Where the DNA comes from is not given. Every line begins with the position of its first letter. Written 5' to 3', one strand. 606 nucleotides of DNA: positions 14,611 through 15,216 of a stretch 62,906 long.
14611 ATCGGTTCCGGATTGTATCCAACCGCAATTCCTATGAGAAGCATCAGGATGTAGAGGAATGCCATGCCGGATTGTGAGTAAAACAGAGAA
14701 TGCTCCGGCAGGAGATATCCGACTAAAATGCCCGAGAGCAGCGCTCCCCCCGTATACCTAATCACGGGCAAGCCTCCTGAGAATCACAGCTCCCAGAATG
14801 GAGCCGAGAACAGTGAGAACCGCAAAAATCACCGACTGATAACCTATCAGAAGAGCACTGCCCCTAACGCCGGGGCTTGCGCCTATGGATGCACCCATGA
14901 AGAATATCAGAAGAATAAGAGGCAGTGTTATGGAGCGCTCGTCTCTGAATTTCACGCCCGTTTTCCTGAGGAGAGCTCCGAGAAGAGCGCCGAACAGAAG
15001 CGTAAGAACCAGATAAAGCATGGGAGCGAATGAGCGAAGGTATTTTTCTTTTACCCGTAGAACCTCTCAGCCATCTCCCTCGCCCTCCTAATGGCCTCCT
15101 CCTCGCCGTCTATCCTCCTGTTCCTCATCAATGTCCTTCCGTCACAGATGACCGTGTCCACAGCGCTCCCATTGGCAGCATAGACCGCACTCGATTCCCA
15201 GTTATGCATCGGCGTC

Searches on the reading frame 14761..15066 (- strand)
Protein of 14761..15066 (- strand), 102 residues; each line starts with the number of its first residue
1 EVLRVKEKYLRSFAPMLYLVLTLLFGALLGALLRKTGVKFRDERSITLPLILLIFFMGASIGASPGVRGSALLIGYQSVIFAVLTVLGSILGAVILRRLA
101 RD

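Call 81: search_protein_families(library=pfam, max_evalue=0.001, proteins=[window:14761-15066:-])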
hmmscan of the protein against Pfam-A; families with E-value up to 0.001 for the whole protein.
window:14761-15066:- (102 aa): 1 family
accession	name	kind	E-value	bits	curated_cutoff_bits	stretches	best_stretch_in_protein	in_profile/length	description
PF03956.18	Lys_export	-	1.3e-07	31.8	23.8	1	21-97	2-77/190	Lysine exporter LysO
